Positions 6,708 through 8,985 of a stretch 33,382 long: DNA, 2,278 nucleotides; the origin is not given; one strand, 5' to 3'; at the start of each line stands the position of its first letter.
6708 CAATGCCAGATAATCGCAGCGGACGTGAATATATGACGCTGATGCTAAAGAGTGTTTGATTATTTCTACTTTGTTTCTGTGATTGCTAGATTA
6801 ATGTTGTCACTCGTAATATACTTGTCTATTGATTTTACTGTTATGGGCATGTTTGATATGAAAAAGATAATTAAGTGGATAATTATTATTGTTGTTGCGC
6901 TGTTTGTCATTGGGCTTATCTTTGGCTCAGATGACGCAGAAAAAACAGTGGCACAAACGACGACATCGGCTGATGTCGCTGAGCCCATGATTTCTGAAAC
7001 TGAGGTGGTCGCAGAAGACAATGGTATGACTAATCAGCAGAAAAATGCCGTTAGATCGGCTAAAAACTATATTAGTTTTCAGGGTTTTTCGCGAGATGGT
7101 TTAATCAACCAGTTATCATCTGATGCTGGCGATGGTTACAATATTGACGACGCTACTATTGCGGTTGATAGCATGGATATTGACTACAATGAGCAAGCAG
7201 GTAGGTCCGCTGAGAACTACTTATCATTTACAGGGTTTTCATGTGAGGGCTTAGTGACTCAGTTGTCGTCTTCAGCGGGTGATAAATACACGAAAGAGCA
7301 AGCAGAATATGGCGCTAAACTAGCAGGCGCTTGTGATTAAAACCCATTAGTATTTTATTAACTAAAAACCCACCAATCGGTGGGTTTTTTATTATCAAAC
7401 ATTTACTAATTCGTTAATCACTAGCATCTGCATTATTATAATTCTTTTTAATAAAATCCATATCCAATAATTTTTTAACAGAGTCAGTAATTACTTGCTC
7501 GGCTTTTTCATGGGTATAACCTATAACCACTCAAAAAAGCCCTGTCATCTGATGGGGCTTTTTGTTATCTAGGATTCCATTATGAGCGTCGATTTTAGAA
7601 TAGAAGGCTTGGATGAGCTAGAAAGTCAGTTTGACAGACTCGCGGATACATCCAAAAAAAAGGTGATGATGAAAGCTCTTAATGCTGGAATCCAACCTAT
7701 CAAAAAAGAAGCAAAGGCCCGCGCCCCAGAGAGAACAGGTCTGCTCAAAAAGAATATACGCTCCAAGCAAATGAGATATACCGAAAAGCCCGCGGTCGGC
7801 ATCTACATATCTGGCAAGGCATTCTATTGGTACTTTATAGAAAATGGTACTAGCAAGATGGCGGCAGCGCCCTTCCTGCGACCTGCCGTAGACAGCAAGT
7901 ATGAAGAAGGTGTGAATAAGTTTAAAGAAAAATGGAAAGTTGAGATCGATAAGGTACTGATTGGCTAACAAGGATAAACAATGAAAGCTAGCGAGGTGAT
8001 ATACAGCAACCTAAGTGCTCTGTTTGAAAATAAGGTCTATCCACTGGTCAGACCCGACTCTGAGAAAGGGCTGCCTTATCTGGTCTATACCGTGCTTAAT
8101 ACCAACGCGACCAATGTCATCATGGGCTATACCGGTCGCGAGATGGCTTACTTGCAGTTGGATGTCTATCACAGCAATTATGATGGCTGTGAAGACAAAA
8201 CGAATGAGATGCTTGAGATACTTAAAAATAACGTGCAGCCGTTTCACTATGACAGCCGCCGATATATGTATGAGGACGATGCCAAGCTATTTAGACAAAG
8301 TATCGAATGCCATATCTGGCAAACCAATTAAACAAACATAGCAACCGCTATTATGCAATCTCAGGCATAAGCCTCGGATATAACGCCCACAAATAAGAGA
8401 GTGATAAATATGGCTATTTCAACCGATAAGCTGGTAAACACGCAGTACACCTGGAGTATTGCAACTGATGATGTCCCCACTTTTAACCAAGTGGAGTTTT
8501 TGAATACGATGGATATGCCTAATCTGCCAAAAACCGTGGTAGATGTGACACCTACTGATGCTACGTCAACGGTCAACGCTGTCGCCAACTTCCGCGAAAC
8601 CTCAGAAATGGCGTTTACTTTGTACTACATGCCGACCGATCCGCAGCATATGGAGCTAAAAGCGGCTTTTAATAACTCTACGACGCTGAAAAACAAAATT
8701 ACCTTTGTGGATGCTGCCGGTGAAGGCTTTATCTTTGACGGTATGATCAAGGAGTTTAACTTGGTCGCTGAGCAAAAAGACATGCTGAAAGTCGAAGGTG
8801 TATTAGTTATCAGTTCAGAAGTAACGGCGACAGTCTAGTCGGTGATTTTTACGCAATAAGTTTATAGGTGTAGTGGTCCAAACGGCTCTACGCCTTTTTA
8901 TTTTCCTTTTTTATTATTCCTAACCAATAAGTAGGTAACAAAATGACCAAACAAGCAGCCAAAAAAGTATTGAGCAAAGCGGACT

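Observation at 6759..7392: Ltp-like superinfection-exclusion moron inserted between the head-closure and tail genes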

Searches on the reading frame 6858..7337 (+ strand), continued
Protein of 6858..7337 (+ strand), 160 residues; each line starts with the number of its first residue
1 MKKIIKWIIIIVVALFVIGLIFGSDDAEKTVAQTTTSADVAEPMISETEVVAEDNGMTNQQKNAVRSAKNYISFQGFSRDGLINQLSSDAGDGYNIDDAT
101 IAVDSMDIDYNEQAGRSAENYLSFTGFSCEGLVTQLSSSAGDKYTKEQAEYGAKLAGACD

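Call 44: fold_search(model_id=the predicted structure, library=pdb)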
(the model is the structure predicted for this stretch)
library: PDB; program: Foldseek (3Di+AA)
matches with E <= 10: 81; with E <= 0.001: 2
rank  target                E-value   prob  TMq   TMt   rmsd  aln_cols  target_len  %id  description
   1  4eqq_A                7.5e-05  1.00  0.58  0.89   1.6       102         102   34  Structure of Ltp, a superinfection exclusion protein from the Streptococcus thermophilus temperate phage TP-J34 (released 2013-06-05)
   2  4eqq_B                2.0e-04  1.00  0.56  0.89   1.3        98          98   35  Structure of Ltp, a superinfection exclusion protein from the Streptococcus thermophilus temperate phage TP-J34 (released 2013-06-05)
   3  3d5l_A                5.2e-01  0.97  0.43  0.36   3.2        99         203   10  Crystal structure of regulatory protein RecX (released 2008-06-10)
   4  3e3v                  7.1e-01  0.85  0.39  0.40   5.0       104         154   20  Crystal structure of RecX from Lactobacillus salivarius (released 2008-09-02)
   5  7abf_A4               1.1e+00  0.10  0.18  0.15   8.9       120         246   12  Human pre-Bact-1 spliceosome core structure (released 2020-12-09)
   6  8kg8_4                2.0e+00  0.12  0.22  0.06  17.2       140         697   10  Yeast replisome in state II (released 2023-12-06)
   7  7q47_B                2.1e+00  0.08  0.16  0.16  13.1       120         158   13  Endolysin from bacteriophage Enc34, catalytic domain (released 2021-11-17)
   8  6k40_A                3.0e+00  0.06  0.15  0.14  12.5       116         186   16  Crystal structure of alkyl hydroperoxide reductase from D. radiodurans R1 (released 2020-05-27)
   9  8jrb_A                3.2e+00  0.10  0.21  0.07  10.8       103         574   17  Structure of DNA polymerase 1 from Aquifex pyrophilus (released 2024-05-22)
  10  9bps_B                3.2e+00  0.09  0.21  0.08  11.1       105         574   12  Plasmodium falciparum apicoplast DNA polymerase mutant - K417M (released 2025-05-14)
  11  7wr3_C                3.2e+00  0.07  0.19  0.21  12.5       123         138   12  Crystal structure of MBP-fused OspC3 in complex with calmodulin (released 2023-01-25)
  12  4ffb_C                3.2e+00  0.06  0.18  0.13  10.0       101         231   14  A TOG:alpha/beta-tubulin Complex Structure Reveals Conformation-Based Mechanisms For a Microtubule Polymerase (released 2012-08-15)
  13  7r5k_A4               3.4e+00  0.03  0.13  0.04  22.6       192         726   14  Human nuclear pore complex (constricted) (released 2022-06-22)
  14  7sxq_A                3.5e+00  0.09  0.21  0.07  11.6        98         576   14  Plasmodium falciparum apicoplast DNA polymerase (exo-minus) without affinity tag (released 2022-10-19)
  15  2e2o                  3.7e+00  0.06  0.19  0.12  11.2       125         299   13  Crystal structure of Sulfolobus tokodaii hexokinase in complex with glucose (released 2007-01-16)
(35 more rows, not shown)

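Call 45: find_related_loci(query=window:6858-7337:+, collection=viral_contigs, flank=5000)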
Query window:6858-7337:+ (160 aa) in viral_contigs; peptide patterns used: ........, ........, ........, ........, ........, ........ (x = any residue, [..] = any of these).
32 stretches matched a pattern; 7 encode a relative of the query (tblastn E <= 1e-3); 6 distinct loci.
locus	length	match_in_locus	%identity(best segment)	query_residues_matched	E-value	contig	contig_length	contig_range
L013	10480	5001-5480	99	1-160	1e-105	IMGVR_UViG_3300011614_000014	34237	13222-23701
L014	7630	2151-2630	99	1-160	1e-105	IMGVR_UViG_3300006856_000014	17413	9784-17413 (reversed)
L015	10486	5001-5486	80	1-160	6e-84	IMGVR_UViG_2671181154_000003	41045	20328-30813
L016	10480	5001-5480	99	1-160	1e-105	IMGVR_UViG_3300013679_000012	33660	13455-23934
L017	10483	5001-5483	73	1-160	2e-73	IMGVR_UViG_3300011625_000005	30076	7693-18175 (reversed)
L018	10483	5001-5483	69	1-160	3e-69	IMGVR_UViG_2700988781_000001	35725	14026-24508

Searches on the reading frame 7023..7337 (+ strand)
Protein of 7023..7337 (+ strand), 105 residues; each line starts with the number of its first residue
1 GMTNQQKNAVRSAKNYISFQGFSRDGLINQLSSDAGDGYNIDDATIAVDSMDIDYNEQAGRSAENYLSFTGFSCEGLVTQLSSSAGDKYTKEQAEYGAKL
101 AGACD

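Call 63: search_dna_similar(query=window:7023-7337:+, collection=plasmids, mode=protein, max_rows=15, rows=spread)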
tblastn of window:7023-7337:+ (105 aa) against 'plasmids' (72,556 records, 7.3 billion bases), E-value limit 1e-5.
Records with a match: 35; places in all: 38; records where one place covers at least 80% of the query: 35.
Best place of each record, by identity: 60-80% 12; <60% 23.
By first word of the organism name: Serratia 5; Companilactobacillus 5; Rhodococcus 4; Psychrobacter 3; Pantoea 2; Pseudonocardia 2; Priestia 2; Enterococcus 2; Erwinia 1; Paraburkholderia 1; and 8 more.
By predicted mobility (MOB-suite, as given by PLSDB): non-mobilizable 22; conjugative 7; mobilizable 6.
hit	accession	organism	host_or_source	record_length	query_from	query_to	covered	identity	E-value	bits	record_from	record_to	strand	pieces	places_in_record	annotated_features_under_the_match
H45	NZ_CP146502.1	Erwinia persicina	Cell culture,Leaf wash from mixed-leaf ...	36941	2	104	98%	71.8%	3e-42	153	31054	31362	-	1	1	Ltp family lipoprotein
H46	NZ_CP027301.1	Serratia marcescens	whole organism,air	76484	2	104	98%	69.9%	2e-41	151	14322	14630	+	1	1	Ltp family lipoprotein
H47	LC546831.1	Serratia marcescens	Homo sapiens,cell culture,transtracheal ...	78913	2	104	98%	69.9%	2e-41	151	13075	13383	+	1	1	hypothetical protein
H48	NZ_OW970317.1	Pantoea agglomerans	Olive knot caused by Pseudomonas ...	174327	2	104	98%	68.9%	3e-41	150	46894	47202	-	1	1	Ltp family lipoprotein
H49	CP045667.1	Enterobacteriaceae bacterium Kacie_13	Bacteria culture,Stream water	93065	2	104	98%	67.0%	2e-39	145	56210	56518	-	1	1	hypothetical protein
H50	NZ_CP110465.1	Acinetobacter baumannii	Homo sapiens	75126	2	104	98%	58.3%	2e-32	125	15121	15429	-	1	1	Ltp family lipoprotein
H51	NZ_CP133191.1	Rhodococcus erythropolis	Spring wheat plant ( Triticum aestivum ...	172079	1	102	97%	46.1%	9e-20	89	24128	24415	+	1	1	Ltp family lipoprotein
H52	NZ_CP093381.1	Rhodococcus opacus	cell culture,forest soil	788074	2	97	91%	46.9%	8e-18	84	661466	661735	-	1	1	Ltp family lipoprotein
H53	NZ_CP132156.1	Eubacterium callanderi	whole organism,sewage sludge digestor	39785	2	102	96%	41.6%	1e-12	69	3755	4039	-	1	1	Ltp family lipoprotein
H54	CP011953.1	Companilactobacillus farciminis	Capra hircus,Cell culture,goat rumen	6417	7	97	87%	42.9%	1e-14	75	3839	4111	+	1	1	hypothetical protein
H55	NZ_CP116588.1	Companilactobacillus farciminis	Bos taurus,whole organism,fecal sample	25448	7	97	87%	42.9%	1e-14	75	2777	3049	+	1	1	Ltp family lipoprotein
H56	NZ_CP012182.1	Pseudonocardia sp. EC080610-09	Apterostigma dentigerum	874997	1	102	97%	38.2%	8e-13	69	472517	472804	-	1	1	Ltp family lipoprotein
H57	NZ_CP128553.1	Priestia aryabhattai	seagrass,mixed culture,rhizosphere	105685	6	102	92%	38.1%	2e-11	66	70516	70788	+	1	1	Ltp family lipoprotein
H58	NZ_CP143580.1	Enterococcus faecalis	Homo sapiens,bacterial isolate,sonicate ...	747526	5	97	89%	34.4%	8e-9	58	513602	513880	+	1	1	Ltp family lipoprotein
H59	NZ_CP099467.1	Arthrobacter caoxuetaonis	single cell,faeces,Qinghai,China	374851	2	99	93%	31.6%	3e-7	54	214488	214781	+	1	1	Ltp family lipoprotein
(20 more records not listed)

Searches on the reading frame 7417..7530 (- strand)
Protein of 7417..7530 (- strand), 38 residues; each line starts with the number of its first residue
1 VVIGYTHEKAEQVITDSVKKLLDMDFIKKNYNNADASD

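Call 59: search_protein_families(library=pfam, proteins=[window:7417-7530:-], max_evalue=0.01)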
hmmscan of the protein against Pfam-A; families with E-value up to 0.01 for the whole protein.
window:7417-7530:- (38 aa): 0 families

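Call 60: search_protein_families(library=phrogs, proteins=[window:7417-7530:-], max_evalue=0.01)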
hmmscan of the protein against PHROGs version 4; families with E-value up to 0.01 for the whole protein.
window:7417-7530:- (38 aa): 0 families

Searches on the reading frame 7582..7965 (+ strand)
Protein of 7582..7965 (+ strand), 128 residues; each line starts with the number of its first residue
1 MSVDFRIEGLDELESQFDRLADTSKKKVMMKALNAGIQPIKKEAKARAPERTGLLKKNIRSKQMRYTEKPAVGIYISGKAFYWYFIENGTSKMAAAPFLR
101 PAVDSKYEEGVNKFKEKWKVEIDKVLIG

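Call 4: search_protein_families(library=pfam, proteins=[window:7582-7965:+], max_evalue=0.01)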
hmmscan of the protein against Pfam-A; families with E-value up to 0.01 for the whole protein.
window:7582-7965:+ (128 aa): 1 family
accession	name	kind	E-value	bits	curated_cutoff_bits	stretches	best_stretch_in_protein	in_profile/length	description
PF04883.17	HK97-gp10_like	-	7.5e-11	43.3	21.4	1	11-89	1-78/78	Bacteriophage HK97-gp10, putative tail-component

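Call 5: search_protein_families(library=phrogs, proteins=[window:7582-7965:+], max_evalue=0.001)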
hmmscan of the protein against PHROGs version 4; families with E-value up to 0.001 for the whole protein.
window:7582-7965:+ (128 aa): 3 families
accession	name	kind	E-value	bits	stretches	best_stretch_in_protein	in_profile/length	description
phrog_5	-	connector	2.1e-27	97.5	1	1-126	89-213/239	tail completion or Neck1 protein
phrog_17053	-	unknown function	1.7e-14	54.6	1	78-126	10-58/59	-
phrog_23409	-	unknown function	7.5e-11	43.2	1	79-126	215-262/264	-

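Call 56: find_related_loci(query=window:7582-7965:+, collection=viral_contigs, flank=3000)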
Query window:7582-7965:+ (128 aa) in viral_contigs; peptide patterns used: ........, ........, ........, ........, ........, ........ (x = any residue, [..] = any of these).
34 stretches matched a pattern; 18 encode a relative of the query (tblastn E <= 1e-3); 18 distinct loci.
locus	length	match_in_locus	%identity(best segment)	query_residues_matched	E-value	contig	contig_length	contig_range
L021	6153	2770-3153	99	1-128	1e-83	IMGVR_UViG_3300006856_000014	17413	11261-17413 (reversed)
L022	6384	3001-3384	99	1-128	2e-83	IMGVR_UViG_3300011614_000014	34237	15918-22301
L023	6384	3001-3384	99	1-128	2e-83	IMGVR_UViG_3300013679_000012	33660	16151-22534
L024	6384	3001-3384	84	1-128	3e-71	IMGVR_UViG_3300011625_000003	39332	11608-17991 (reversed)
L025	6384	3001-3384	84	1-128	6e-71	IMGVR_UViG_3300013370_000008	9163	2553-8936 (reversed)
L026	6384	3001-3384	83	1-128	1e-70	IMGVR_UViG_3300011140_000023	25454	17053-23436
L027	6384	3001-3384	83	1-128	2e-70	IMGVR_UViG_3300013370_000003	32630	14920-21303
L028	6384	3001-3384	83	1-128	2e-70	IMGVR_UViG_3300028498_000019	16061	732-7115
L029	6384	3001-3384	82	1-128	6e-69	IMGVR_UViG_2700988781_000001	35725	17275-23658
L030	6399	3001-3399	35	7-126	7e-21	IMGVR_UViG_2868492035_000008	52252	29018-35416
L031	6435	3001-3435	36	1-126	7e-21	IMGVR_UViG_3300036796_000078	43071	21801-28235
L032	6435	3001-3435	36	1-126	1e-20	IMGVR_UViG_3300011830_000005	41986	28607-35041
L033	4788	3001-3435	36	1-126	1e-20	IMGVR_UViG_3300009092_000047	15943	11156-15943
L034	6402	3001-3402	35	7-127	7e-20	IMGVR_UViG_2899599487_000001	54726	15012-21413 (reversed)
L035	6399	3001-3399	36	7-126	1e-19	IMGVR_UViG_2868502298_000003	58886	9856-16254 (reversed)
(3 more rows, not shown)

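Call 59: search_protein_families(library=pfam, proteins=[L024:2247-2702:+, L026:2659-2928:+, L027:2208-2924:+], max_evalue=0.01)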
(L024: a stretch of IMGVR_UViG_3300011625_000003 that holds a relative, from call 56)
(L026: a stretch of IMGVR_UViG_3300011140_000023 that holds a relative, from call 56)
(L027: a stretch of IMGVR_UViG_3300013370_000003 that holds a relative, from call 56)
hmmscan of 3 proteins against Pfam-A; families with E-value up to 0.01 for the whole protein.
L024:2247-2702:+ (152 aa): 1 family
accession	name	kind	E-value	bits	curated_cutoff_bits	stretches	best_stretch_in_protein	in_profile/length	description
PF12869.13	tRNA_anti-like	-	6.9e-18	65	23.5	1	2-150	5-146/146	tRNA_anti-like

L026:2659-2928:+ (90 aa): 1 family
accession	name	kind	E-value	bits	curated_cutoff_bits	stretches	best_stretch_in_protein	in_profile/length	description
PF08139.17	LPAM_1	-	0.0022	18.8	20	1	1-17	1-17/18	Prokaryotic membrane lipoprotein lipid attachment site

L027:2208-2924:+ (239 aa): 1 family
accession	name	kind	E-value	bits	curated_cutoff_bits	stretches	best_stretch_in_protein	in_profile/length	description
PF02498.22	Bro-N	-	4.6e-11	43.6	25.6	1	13-103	4-93/96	BRO family, N-terminal domain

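Call 60: search_protein_families(library=phrogs, proteins=[L024:2247-2702:+, L026:2659-2928:+, L027:2208-2924:+], max_evalue=0.01)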
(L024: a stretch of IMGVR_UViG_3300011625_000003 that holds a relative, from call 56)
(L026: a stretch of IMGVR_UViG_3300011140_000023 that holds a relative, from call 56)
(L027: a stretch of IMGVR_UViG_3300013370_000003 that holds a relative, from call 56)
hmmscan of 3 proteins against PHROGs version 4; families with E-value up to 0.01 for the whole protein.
L024:2247-2702:+ (152 aa): 5 families
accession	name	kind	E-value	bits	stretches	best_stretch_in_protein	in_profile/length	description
phrog_8545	-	moron, auxiliary metabolic gene and host takeover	5.7e-36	125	1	1-152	14-177/177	superinfection exclusion Sie-like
phrog_13333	-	unknown function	3e-20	73.9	1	40-150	49-161/248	-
phrog_15667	-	moron, auxiliary metabolic gene and host takeover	5.6e-11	43.7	1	1-73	1-77/208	superinfection exclusion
phrog_32961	-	unknown function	0.00013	23.3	1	1-48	1-48/161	-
phrog_22846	-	unknown function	0.0023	19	0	67-91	9-33/66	-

L026:2659-2928:+ (90 aa): 6 families
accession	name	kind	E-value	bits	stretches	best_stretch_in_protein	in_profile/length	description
phrog_1119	-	moron, auxiliary metabolic gene and host takeover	1.3e-05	26.5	1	1-58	1-57/78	Cor superinfection exclusion protein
phrog_6360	-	unknown function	3.2e-05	25.1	1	1-82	1-84/122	-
phrog_8801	-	unknown function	0.0009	20.8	1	1-89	1-92/94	-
phrog_902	-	unknown function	0.0016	19.8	1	1-41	8-48/118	-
phrog_9078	-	unknown function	0.0016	19.2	1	2-72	5-75/115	-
phrog_30756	-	unknown function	0.0048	17.8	1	2-81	3-81/152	-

L027:2208-2924:+ (239 aa): 20 families
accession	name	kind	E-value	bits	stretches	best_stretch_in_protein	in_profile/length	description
phrog_2127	-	transcription regulation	1.2e-53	184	1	2-194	2-218/313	anti-repressor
phrog_245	-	transcription regulation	9.5e-45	154.5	1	3-197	43-233/319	anti-repressor Ant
phrog_5060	-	transcription regulation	1.7e-37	130.6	1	2-153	8-158/224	anti-repressor Ant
phrog_2593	-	transcription regulation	9.1e-23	82.3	1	2-102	23-121/255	anti-repressor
phrog_9976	-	transcription regulation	5.1e-22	79.6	1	1-111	1-101/188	anti-repressor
phrog_463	-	transcription regulation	4.3e-15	56.9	1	2-104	4-101/250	anti-repressor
phrog_2379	-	transcription regulation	2.5e-11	44.7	1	9-124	8-133/187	anti-repressor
phrog_373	-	transcription regulation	3.4e-09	37.5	1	1-106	76-187/373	anti-repressor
phrog_2812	-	unknown function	9.9e-09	36.1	1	106-211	118-234/288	-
phrog_130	-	transcription regulation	1.1e-08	35.6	1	1-101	158-251/480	anti-repressor Ant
phrog_2011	-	transcription regulation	1.8e-08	35.4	1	5-102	8-104/275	anti-repressor Ant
phrog_2899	-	transcription regulation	2.4e-08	34.9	1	2-116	8-114/263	anti-repressor Ant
phrog_4792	-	transcription regulation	2.3e-07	31.7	1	76-197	91-214/268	anti-repressor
phrog_2977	-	transcription regulation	1e-05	26.3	1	3-54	66-118/150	anti-repressor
phrog_37976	-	DNA, RNA and nucleotide metabolism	1.3e-05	25.9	1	108-180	28-106/224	DNA binding protein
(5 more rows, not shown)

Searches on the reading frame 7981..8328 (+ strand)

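Call 4: search_protein_families(library=pfam, proteins=[window:7981-8328:+], max_evalue=0.01)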
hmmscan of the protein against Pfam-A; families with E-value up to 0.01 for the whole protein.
window:7981-8328:+ (116 aa): 1 family
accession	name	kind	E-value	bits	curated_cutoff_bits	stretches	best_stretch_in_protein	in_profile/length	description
PF11367.14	Tail_completion_gp17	-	0.0012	19.4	24.5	1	11-114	13-123/124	Tail completion protein gp17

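Call 5: search_protein_families(library=phrogs, proteins=[window:7981-8328:+], max_evalue=0.001)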
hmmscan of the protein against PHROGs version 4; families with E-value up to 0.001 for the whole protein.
window:7981-8328:+ (116 aa): 2 families
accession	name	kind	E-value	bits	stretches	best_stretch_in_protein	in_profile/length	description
phrog_347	-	connector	2.3e-16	60.9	1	1-116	1-121/394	tail terminator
phrog_78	-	connector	5.1e-08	34.4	1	4-110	5-113/122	tail terminator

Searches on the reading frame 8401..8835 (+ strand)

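Call 4: search_protein_families(library=pfam, proteins=[window:8401-8835:+], max_evalue=0.01)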
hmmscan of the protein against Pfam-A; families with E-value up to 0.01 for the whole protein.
window:8401-8835:+ (145 aa): 1 family
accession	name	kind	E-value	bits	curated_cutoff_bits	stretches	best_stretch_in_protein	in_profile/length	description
PF16460.11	Phage_TTP_11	-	4.6e-05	23.6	28.4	1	27-106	19-97/154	Phage tail tube, TTP, lambda-like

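Call 5: search_protein_families(library=phrogs, proteins=[window:8401-8835:+], max_evalue=0.001)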
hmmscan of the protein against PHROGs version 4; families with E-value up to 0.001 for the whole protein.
window:8401-8835:+ (145 aa): 2 families
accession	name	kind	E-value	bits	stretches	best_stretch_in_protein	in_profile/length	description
phrog_158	-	tail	4.9e-15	56.8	1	8-144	14-159/376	major tail protein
phrog_41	-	tail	4.2e-05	24.3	1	67-128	76-135/245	major tail protein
